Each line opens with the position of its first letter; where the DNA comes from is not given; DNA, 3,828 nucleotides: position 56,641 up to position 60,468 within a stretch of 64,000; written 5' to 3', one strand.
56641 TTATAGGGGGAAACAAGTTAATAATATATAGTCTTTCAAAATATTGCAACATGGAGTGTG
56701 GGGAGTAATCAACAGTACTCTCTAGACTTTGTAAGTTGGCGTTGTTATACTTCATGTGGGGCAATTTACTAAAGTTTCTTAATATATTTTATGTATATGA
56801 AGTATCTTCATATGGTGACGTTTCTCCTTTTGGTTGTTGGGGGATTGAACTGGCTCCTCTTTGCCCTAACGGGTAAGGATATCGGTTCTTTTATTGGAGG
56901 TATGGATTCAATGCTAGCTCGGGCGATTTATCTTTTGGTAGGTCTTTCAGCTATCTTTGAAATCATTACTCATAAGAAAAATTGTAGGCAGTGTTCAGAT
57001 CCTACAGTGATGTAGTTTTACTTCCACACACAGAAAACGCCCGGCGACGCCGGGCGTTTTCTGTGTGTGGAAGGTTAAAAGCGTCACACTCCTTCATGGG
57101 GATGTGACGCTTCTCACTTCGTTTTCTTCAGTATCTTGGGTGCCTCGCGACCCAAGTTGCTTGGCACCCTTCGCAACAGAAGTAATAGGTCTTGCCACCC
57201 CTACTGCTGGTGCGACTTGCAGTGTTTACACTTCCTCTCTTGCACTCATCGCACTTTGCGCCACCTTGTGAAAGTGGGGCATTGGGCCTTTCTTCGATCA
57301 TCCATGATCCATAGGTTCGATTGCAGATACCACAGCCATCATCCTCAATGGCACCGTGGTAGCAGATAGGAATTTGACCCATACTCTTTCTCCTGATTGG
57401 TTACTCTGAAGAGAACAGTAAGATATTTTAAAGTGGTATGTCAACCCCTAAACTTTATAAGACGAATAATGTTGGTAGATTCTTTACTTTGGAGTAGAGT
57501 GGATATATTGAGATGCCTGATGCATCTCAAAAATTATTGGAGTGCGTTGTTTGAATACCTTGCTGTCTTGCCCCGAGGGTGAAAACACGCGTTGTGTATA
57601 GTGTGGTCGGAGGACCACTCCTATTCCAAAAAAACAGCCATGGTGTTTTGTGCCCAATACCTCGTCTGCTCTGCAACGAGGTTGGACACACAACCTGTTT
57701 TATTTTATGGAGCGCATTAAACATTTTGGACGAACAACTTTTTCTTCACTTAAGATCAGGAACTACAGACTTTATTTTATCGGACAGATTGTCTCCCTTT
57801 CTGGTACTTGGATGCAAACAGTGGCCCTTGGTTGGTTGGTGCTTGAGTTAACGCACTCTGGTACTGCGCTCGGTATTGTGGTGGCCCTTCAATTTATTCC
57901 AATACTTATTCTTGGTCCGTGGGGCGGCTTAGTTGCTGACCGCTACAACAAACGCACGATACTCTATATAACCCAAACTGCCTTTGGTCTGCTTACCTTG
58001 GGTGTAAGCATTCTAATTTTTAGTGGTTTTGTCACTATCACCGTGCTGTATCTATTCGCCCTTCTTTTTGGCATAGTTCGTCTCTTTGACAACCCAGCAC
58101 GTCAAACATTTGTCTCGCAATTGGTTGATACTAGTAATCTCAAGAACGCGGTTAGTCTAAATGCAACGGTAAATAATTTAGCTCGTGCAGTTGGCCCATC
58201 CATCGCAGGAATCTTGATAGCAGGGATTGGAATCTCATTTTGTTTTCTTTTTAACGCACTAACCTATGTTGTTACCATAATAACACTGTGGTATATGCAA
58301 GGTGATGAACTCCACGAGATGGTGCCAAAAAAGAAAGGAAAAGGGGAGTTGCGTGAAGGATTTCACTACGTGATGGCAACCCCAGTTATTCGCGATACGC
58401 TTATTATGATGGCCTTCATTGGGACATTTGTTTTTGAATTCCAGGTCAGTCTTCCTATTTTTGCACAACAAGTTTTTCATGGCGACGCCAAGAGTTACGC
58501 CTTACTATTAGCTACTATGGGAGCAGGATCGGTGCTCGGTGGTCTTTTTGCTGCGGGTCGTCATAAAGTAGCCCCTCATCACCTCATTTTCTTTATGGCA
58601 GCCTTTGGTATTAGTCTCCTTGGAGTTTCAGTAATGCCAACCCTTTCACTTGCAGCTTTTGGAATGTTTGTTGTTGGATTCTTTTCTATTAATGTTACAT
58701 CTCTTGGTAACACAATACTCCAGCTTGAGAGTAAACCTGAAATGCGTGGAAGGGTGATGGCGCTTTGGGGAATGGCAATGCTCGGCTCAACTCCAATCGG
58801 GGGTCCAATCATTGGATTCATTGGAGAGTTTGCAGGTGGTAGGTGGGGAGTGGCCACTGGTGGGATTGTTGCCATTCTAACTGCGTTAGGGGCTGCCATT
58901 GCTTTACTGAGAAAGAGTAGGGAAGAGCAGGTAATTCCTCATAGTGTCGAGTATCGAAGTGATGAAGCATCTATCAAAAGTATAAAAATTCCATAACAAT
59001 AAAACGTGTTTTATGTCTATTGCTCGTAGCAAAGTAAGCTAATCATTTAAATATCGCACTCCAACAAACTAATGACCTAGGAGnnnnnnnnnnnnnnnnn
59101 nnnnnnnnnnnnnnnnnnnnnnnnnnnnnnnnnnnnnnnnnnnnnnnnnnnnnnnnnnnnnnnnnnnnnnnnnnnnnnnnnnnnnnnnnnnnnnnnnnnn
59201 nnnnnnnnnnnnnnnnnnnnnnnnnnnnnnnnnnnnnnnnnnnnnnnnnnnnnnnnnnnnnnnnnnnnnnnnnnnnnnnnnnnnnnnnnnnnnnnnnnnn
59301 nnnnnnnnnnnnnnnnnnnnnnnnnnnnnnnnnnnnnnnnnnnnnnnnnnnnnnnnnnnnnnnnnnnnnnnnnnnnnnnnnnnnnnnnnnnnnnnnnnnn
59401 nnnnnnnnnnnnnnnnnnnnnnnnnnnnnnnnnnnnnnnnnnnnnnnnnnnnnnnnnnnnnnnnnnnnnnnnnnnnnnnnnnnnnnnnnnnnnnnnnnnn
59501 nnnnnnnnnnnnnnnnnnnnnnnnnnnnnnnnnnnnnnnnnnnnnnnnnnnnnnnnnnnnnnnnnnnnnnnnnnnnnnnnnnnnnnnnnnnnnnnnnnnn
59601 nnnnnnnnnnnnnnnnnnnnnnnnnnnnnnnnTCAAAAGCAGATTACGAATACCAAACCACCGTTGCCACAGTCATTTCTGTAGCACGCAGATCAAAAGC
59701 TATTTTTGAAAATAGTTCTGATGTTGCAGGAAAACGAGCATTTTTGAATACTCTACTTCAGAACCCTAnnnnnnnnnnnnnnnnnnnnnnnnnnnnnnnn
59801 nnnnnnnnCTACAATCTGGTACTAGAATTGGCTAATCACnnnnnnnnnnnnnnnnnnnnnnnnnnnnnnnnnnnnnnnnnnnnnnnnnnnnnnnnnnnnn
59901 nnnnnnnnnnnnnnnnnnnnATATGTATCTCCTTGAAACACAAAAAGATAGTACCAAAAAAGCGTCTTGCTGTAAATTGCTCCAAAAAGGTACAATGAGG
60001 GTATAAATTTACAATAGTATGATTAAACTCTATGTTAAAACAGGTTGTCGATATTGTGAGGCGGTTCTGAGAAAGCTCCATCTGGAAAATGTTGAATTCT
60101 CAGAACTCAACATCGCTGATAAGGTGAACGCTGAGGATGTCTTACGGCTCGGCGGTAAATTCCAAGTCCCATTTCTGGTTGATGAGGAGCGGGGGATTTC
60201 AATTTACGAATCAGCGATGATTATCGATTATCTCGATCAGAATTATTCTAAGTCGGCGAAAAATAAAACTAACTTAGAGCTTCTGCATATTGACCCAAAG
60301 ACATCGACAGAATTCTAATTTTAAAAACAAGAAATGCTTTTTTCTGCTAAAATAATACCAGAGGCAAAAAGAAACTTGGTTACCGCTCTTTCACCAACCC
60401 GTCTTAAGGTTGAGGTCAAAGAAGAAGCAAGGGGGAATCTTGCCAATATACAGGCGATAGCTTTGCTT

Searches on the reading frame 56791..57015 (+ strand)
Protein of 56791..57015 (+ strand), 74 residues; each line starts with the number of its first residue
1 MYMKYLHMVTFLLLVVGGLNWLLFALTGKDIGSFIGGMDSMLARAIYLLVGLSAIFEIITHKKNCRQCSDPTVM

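Call 17: search_protein_families(library=pfam, proteins=[window:56791-57015:+], max_evalue=0.01)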
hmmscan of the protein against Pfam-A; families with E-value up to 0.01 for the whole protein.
window:56791-57015:+ (74 aa): 1 family
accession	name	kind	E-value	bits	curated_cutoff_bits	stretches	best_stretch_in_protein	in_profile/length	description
PF04070.17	DUF378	-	1.5e-14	54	25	1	4-59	1-57/60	Domain of unknown function (DUF378)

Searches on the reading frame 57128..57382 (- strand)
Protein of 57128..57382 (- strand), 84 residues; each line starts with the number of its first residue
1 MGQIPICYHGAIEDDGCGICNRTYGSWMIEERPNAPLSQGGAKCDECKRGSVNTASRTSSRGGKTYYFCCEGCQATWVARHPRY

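Call 17: search_protein_families(library=pfam, proteins=[window:57128-57382:-], max_evalue=0.01)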
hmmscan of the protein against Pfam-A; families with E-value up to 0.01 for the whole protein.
window:57128-57382:- (84 aa): 3 families
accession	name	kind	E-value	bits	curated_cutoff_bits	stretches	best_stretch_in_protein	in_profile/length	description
PF24273.1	TRASH_HVO_1752_C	-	6.5e-06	26.7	27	1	43-81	3-40/47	HVO_1752, C-terminal TRASH domain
PF04945.19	YHS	-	9.1e-06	26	30.3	1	52-73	10-32/47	YHS domain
PF12156.14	ATPase-cat_bd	-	0.0035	18.5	27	1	43-76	1-34/86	Putative metal-binding domain of cation transport ATPase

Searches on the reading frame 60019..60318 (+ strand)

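Call 17: search_protein_families(library=pfam, proteins=[window:60019-60318:+], max_evalue=0.01)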
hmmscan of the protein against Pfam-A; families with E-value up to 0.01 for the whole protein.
window:60019-60318:+ (99 aa): 5 families
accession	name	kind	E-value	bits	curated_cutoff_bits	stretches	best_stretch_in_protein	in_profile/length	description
PF13417.12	GST_N_3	-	2.1e-11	44.4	22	1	4-78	1-73/75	Glutathione S-transferase, N-terminal domain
PF00462.30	Glutaredoxin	-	5e-07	30.3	22.9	1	2-53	1-53/60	Glutaredoxin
PF13409.12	GST_N_2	-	1.4e-06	29.3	25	1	10-74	2-69/70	Glutathione S-transferase, N-terminal domain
PF02798.26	GST_N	-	0.00079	20.1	20.9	1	3-74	4-76/76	Glutathione S-transferase, N-terminal domain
PF05768.20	Glrx-like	-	0.0079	17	26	0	2-37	2-41/77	Glutaredoxin-like domain (DUF836)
